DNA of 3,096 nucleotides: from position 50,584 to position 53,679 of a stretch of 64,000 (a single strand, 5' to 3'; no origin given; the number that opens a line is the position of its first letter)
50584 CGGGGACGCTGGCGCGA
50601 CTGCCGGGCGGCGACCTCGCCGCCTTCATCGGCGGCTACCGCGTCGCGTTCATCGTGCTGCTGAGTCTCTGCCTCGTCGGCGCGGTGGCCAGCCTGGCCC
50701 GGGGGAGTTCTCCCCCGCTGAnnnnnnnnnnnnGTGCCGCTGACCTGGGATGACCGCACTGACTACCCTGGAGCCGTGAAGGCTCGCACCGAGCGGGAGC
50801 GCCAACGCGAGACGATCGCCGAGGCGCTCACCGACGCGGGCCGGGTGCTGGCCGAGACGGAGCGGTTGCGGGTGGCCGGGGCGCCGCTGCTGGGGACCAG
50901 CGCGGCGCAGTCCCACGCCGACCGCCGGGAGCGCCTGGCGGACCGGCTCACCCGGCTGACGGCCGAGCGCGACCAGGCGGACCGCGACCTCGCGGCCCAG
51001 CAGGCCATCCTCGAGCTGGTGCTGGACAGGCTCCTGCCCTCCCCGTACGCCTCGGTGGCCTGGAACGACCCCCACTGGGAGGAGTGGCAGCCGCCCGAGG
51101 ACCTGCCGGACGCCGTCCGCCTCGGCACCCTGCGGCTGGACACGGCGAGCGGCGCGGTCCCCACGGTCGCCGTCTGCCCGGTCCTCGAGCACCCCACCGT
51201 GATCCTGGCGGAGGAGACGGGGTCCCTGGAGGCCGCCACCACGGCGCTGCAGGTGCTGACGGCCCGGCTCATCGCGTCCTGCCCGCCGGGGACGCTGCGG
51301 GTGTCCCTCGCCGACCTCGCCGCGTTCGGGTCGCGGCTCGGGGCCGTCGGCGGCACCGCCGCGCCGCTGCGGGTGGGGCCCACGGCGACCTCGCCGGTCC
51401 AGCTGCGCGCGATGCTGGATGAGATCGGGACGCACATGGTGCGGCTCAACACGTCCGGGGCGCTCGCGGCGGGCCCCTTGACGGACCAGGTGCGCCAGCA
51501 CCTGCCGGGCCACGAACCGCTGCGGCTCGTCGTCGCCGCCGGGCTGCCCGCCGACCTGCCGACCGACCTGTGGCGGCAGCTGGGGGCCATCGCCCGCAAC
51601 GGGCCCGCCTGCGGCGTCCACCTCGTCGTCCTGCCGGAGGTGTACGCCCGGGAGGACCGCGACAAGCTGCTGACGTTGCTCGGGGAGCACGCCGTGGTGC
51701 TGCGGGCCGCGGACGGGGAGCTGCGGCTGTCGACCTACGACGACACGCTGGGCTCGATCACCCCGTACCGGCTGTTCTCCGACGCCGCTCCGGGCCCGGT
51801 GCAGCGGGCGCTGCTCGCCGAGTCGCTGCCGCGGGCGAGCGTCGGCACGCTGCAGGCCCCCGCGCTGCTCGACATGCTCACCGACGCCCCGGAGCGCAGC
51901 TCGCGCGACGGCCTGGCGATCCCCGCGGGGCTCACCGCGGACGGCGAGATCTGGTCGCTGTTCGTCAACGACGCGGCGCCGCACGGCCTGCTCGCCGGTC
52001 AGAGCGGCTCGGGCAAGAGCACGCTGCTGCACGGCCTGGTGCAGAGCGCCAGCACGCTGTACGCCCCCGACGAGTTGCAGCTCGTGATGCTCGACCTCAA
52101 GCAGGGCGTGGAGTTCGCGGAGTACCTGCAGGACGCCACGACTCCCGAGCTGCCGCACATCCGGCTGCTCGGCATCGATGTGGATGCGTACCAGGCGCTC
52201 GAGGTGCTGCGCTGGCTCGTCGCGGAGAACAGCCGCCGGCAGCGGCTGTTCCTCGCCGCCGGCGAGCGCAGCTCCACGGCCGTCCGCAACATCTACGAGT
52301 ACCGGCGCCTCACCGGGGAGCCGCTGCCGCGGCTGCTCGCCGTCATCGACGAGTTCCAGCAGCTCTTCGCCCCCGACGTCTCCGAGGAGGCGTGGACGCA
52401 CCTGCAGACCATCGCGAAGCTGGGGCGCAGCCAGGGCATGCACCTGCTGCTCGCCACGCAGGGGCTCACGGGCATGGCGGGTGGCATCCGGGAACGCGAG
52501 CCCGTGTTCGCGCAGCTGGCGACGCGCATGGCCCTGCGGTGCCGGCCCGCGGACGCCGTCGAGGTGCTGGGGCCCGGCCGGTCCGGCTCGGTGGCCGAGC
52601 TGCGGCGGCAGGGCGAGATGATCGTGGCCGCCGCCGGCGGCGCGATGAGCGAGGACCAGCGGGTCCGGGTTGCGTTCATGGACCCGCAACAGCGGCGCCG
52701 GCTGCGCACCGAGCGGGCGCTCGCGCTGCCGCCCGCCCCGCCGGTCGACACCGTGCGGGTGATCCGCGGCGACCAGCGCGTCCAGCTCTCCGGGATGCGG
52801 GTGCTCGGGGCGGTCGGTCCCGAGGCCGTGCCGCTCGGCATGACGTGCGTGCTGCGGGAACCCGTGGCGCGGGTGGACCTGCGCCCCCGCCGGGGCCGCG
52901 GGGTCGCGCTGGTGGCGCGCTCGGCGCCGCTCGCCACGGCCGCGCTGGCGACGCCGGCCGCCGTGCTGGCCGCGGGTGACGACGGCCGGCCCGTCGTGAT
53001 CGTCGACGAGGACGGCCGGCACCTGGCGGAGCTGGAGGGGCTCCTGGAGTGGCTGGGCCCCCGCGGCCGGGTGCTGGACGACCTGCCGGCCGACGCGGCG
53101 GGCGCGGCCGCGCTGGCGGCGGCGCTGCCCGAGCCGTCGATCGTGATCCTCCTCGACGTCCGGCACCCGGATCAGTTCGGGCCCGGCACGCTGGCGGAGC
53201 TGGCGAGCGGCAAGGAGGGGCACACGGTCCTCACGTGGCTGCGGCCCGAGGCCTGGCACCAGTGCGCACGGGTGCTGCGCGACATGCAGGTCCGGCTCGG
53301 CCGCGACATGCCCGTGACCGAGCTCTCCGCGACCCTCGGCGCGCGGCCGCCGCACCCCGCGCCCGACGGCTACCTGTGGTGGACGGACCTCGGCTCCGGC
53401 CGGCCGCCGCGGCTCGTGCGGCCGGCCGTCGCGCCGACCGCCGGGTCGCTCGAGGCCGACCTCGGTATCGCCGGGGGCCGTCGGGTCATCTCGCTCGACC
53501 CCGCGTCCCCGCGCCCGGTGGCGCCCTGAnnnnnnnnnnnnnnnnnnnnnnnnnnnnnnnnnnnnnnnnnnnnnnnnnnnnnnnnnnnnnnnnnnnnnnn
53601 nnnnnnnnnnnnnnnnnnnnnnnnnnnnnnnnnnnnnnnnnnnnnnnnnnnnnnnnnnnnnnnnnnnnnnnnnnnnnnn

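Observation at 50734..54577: Orphan FtsK/SpoIIIE (EccC/EssC-like) ATPase without TM segment, coupled membrane protein and WXG100-like 85-aa protein: minimal T7SS-like or novel module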

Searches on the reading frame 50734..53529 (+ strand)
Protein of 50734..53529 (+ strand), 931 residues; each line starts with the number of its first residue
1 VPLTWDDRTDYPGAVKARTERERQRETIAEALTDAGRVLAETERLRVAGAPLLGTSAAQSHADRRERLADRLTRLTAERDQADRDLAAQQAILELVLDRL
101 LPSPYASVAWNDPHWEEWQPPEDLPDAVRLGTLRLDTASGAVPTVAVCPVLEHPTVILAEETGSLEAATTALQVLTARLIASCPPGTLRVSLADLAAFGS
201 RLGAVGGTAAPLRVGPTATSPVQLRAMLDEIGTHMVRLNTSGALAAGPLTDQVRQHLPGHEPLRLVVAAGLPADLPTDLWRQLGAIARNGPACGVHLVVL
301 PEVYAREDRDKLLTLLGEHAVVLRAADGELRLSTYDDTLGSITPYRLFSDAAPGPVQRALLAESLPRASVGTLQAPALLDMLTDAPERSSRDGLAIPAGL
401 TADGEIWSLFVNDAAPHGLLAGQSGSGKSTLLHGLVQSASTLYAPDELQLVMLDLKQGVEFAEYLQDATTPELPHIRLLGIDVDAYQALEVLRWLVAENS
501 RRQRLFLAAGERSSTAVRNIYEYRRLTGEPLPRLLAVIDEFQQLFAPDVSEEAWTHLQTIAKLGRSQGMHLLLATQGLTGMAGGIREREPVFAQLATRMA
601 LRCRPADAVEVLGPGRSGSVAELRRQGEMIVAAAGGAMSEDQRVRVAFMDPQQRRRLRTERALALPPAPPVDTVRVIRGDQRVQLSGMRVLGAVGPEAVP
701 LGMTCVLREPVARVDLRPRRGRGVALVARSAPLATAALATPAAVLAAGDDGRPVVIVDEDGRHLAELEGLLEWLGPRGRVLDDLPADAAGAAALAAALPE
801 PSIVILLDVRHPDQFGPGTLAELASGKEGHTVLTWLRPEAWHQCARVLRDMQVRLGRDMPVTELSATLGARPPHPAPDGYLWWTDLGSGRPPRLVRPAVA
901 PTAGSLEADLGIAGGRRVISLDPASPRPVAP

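Call 6: search_protein_families(library=pfam, proteins=[window:50734-53529:+], max_evalue=0.1)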
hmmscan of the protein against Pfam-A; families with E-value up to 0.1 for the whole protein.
window:50734-53529:+ (931 aa): 10 families
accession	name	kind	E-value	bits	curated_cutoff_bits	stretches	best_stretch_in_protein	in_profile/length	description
PF01580.24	FtsK_SpoIIIE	-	9.8e-29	100.8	24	1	378-576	2-217/221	FtsK/SpoIIIE family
PF13401.12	AAA_22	-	4.8e-07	30.6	27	1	415-575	5-122/130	AAA domain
PF13555.12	AAA_29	-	0.0018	18.4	27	1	416-433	21-40/61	P-loop containing region of AAA domain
PF20703.3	nSTAND1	-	0.0021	18.2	27.1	1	418-570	36-154/379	Novel STAND NTPase 1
PF13191.12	AAA_16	-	0.021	15.7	32.6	1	416-572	25-165/167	AAA ATPase domain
PF01935.23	DUF87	-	0.022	15.3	23.2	1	416-513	24-122/220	Helicase HerA, central domain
PF05729.18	NACHT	-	0.028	14.7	26.7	1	419-446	4-31/167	NACHT domain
PF25199.1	nSTAND_NTPase5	-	0.029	14.7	34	0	418-437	44-63/145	Novel STAND NTPase 5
PF03193.22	RsgA_GTPase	-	0.081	13.2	30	0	419-439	110-130/174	RsgA GTPase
PF05673.19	DUF815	-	0.092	12.3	23.8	0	413-456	51-90/249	Protein of unknown function (DUF815)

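Call 7: search_protein_families(library=padloc, proteins=[window:50734-53529:+], max_evalue=0.1)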
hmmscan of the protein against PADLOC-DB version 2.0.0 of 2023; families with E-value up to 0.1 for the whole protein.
window:50734-53529:+ (931 aa): 5 families
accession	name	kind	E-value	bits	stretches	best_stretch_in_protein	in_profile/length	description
PDLC02806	SspH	-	9.6e-23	77.7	1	412-576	1534-1688/1766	SspH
PDLC04140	mad8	-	9e-14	49.7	1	394-587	2-243/314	mads_8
PDLC02804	SspH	-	4.2e-12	42.4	1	365-606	1288-1511/1561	SspH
PDLC01055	HerA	-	5.2e-05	20.2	1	390-455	134-195/532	Type III coevolved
PDLC00517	JetC1|JetC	-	0.055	9.7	0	418-433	46-61/1119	DUF3584 domain; MukB-like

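Call 8: search_protein_families(library=ncbifam, proteins=[window:50734-53529:+], max_evalue=0.1)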
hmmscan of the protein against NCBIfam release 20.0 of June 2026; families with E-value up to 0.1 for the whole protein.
window:50734-53529:+ (931 aa): 7 families
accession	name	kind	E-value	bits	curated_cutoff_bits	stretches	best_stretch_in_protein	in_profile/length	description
TIGR03924.1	T7SS_EccC_a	equivalog_domain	3.5e-31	108.7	509.15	1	374-580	404-609/673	type VII secretion protein EccCa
TIGR03928.1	T7_EssCb_Firm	equivalog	2.8e-23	81.6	778.4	1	389-580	441-625/1296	type VII secretion protein EssC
TIGR03925.1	T7SS_EccC_b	equivalog_domain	2.9e-13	48.9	346.55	1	407-602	68-248/564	type VII secretion protein EccCb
NF007615.0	PRK10263.1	equivalog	1.6e-06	26.2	1566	1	415-516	1010-1103/1355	DNA translocase FtsK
TIGR00929.1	VirB4_CagE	subfamily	4.3e-05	21.9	643.1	1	407-460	426-479/792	VirB4 family type IV secretion/conjugal transfer ATPase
TIGR03420.1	DnaA_homol_Hda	equivalog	0.047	13.2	194.8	0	417-466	40-86/226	DnaA regulatory inactivator Hda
TIGR02324.1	CP_lyasePhnL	equivalog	0.069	12.6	256.3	0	419-437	38-56/224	phosphonate C-P lyase system protein PhnL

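Call 9: find_homologous_proteins(query=window:50734-53529:+)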
Query window:50734-53529:+ (931 aa): 125 proteins with E <= 0.001 among 8000 candidates; the best 120 are listed.
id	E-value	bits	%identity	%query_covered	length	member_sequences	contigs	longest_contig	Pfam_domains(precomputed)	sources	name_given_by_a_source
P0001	0.0e+0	2025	100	100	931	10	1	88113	PF13401.13,PF01580.25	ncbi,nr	ncbi:MAG: cell division FtsK/SpoIIIE [Mycobacterium sp.]|nr:cell division FtsK/SpoIIIE [Mycobacteriu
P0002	9.7e-62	228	34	59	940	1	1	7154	PF01580.25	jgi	jgi:hypothetical protein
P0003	6.4e-51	192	30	68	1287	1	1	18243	PF01935.24,PF01580.25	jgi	jgi:hypothetical protein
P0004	3.2e-48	183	29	67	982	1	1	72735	PF01580.25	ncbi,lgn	-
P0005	1.8e-47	181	29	70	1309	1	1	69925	PF01580.25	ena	-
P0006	6.5e-47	179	28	60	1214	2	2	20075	PF01580.25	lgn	-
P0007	2.7e-45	173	29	69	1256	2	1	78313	PF05729.19,PF13401.13,PF01580.25,PF13191.13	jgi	jgi:hypothetical protein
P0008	1.4e-44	171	28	65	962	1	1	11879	PF13401.13,PF01580.25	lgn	-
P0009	2.9e-44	170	28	80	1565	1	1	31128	PF01580.25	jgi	jgi:DNA segregation ATPase FtsK/SpoIIIE, S-DNA-T family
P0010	3.4e-44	170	28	71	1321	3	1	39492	PF13401.13,PF01580.25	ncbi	-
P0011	3.5e-44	170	30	60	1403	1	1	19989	PF05729.19,PF13401.13,PF01580.25,PF13191.13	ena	-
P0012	3.5e-44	170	26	74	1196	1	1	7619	PF20703.4,PF01580.25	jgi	jgi:DNA segregation ATPase FtsK/SpoIIIE, S-DNA-T family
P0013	9.1e-44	168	28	67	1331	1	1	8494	PF05729.19,PF01580.25,PF13191.13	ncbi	-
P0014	1.9e-43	167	29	70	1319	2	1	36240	PF13401.13,PF01580.25,PF13191.13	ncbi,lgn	ncbi:MAG: FtsK/SpoIIIE domain-containing protein [Pirellulales bacterium]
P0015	1.9e-43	167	28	73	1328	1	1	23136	PF05729.19,PF01580.25,PF13191.13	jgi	jgi:energy-coupling factor transporter ATP-binding protein EcfA2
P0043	8.9e-31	125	33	52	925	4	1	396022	PF13401.13,PF01580.25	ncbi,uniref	ncbi:FtsK/SpoIIIE domain-containing protein [Pseudonocardia kongjuensis]|uniref:FtsK/SpoIIIE domain-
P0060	6.0e-22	96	34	36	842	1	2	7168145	PF01580.25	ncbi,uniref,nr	ncbi:FtsK/SpoIIIE domain-containing protein [Micromonospora eburnea]|uniref:FtsK/SpoIIIE family prot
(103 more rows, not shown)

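Call 10: find_encoding_contigs(protein=P0043, flank=8000, max_places=2)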
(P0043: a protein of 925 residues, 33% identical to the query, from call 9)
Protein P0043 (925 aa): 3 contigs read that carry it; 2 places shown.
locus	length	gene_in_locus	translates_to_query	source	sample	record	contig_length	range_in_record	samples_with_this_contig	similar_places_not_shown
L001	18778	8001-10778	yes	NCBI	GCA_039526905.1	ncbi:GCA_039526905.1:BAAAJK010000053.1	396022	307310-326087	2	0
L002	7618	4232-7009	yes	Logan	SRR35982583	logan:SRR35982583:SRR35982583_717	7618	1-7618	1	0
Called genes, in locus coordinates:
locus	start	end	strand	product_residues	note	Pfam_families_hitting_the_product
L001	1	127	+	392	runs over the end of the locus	PF00390:malic, PF03949:Malic_M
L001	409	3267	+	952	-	PF13188:PAS_8 (faint), PF13426:PAS_9 (faint), PF00989:PAS (weak), PF08448:PAS_4 (weak), PF00990:GGDEF, PF00563:EAL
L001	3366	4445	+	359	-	PF00005:ABC_tran, PF13304:AAA_21 (weak)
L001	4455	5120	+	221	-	PF00528:BPD_transp_1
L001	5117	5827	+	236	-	PF00528:BPD_transp_1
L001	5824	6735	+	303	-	PF04069:OpuAC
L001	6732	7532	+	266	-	PF03476:MOSC_N, PF03473:MOSC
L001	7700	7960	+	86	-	-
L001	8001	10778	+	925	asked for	PF01580:FtsK_SpoIIIE, PF13401:AAA_22 (weak)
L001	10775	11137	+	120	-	-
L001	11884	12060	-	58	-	PF19599:DUF6104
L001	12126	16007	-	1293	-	PF16078:2-oxogl_dehyd_N, PF00198:2-oxoacid_dh, PF00676:E1_dh, PF02779:Transket_pyr, PF16870:OxoGdeHyase_C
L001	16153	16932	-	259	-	-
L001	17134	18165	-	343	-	PF00296:Bac_luciferase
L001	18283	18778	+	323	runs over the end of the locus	PF00487:FA_desaturase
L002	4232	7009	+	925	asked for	PF01580:FtsK_SpoIIIE, PF13401:AAA_22 (weak)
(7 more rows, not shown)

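Call 11: find_encoding_contigs(protein=P0002, flank=8000, max_places=2)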
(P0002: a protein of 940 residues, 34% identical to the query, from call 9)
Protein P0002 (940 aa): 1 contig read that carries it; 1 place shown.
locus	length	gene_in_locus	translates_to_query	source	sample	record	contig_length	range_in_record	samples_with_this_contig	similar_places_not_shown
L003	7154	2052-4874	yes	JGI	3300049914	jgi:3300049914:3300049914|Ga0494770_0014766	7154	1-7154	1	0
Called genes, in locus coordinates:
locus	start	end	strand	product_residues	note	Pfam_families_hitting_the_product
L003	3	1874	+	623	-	?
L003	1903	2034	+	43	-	-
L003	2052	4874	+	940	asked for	PF01580:FtsK_SpoIIIE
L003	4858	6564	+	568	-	PF12894:ANAPC4_WD40 (faint), PF24814:WD40_Prp19 (faint), PF25175:Beta-prop_WDR5 (faint), PF25174:Beta-prop_THOC3 (weak), PF23381:Beta-prop_IFT122_1st (faint), PF23393:Beta-prop_WDR90_POC16_2nd (faint), PF23414:Beta-prop_EML_2 (weak), PF24807:WD40_CDC20-Fz (faint), +5 more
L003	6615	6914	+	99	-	-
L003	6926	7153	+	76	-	?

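Call 12: find_encoding_contigs(protein=P0004, flank=8000, max_places=2)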
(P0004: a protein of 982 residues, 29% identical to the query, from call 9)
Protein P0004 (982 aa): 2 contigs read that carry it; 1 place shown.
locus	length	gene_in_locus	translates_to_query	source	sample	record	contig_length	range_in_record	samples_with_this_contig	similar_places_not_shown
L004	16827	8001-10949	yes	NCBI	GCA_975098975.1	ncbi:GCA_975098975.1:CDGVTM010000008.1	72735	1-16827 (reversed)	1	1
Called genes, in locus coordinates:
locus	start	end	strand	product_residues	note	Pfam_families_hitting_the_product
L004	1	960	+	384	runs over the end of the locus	PF04055:Radical_SAM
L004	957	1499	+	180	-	-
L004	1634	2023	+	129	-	-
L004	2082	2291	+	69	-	-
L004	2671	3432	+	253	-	PF14326:DUF4384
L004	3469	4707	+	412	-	PF13441:Gly-zipper_YMGG, PF08239:SH3_3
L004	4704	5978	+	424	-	PF00656:Peptidase_C14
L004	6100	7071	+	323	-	PF13371:TPR_9 (faint), PF13181:TPR_8 (faint), PF14559:TPR_19 (faint), PF13431:TPR_17 (faint), PF00515:TPR_1, PF07719:TPR_2 (weak), PF13414:TPR_11 (weak)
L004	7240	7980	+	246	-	-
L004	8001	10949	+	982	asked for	PF01580:FtsK_SpoIIIE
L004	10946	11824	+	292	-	-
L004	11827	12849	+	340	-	-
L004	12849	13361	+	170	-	-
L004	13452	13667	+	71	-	-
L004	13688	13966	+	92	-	PF06013:WXG100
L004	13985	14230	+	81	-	-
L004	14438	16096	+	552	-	PF01435:Peptidase_M48, PF13428:TPR_14 (faint), PF07719:TPR_2 (faint), PF13414:TPR_11 (faint), PF23914:TPR_CcmH_CycH (faint), PF00515:TPR_1 (faint), PF14559:TPR_19 (weak), PF13432:TPR_16, +2 more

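Call 26: find_related_loci(query=A1, collection=genome_contigs, flank=8000)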
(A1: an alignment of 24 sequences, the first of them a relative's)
Query A1 (931 aa) in genome_contigs; peptide patterns used: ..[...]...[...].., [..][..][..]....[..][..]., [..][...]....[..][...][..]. (x = any residue, [..] = any of these).
599 stretches matched a pattern (row limit reached: there are more); 523 encode a relative of the query (tblastn E <= 1e-3); the best 80 are kept; 80 distinct loci.
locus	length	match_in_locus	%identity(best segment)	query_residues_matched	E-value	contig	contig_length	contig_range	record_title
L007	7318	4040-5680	33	106-655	1e-56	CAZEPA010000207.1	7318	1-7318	MAG TPA_asm: uncultured Anaerolineae bacterium isolate binchicken_co27_224 genome assembly, contig: NODE_17877_length_73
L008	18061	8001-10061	28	90-761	6e-56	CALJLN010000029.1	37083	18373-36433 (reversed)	MAG TPA_asm: uncultured Phycisphaerales bacterium isolate SRR1506987_bin.29_CONCOCT_v1.1_MAG genome assembly, contig: ER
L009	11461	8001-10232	27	40-761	1e-55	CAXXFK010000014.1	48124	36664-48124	MAG: Sedimentisphaerales bacterium isolate b913d1aa-c6fb-43ae-b699-25cabd59f994 genome assembly, contig: contig_14, whol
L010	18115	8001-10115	27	107-761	8e-55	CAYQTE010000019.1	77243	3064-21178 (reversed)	MAG TPA_asm: uncultured Tepidisphaeraceae bacterium isolate binchicken_co3_300 genome assembly, contig: NODE_860_length_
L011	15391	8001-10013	28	110-758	6e-55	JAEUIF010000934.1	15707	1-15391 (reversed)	MAG: Planctomycetia bacterium isolate new MAG-36 k141_2845629, whole genome shotgun sequence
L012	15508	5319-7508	27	14-747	9e-55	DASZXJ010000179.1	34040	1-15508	MAG TPA_asm: Tepidisphaeraceae bacterium isolate SMAG_U6180 k141_1073004, whole genome shotgun sequence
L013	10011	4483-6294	29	45-657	9e-55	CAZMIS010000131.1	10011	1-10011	MAG TPA_asm: uncultured Anaerolineales bacterium isolate binchicken_co111_72 genome assembly, contig: NODE_14881_length_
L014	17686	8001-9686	29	103-656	7e-54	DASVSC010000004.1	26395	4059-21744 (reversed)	MAG TPA_asm: Tepidisphaeraceae bacterium isolate SMAG_U3252 k141_1034504, whole genome shotgun sequence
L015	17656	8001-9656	30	107-654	2e-53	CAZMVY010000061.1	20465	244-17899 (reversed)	MAG TPA_asm: uncultured Planctomycetales bacterium isolate SRP167436_co1_329 genome assembly, contig: NODE_4048_length_2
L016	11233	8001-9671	29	109-654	4e-53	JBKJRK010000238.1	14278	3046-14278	MAG: Tepidisphaeraceae bacterium isolate ant_bin.532 k117_2541066, whole genome shotgun sequence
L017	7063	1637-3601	28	98-712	4e-53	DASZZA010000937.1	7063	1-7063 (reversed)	MAG TPA_asm: Lacipirellulaceae bacterium isolate SMAG_U6224 k141_442590, whole genome shotgun sequence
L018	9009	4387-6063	31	110-652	3e-53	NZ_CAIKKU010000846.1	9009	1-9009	MAG: uncultured Thiodictyon sp. isolate Loclat_bin-12166, whole genome shotgun sequence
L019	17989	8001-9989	27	109-747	7e-57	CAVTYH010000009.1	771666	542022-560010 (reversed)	MAG: Pirellulales bacterium isolate MFD04944.bin.2.167 genome assembly, contig: contig_87106, whole genome shotgun seque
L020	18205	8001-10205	27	74-810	1e-52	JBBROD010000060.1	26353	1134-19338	MAG: Tepidisphaerales bacterium isolate La1_metabat2.246 LA1C_B2.246_k141_2561733L_26353_cov_13.9879, whole genome shotg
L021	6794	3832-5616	30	55-649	1e-52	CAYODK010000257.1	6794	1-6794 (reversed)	MAG TPA_asm: uncultured Verrucomicrobiota bacterium isolate binchicken_co22_230 genome assembly, contig: NODE_10876_leng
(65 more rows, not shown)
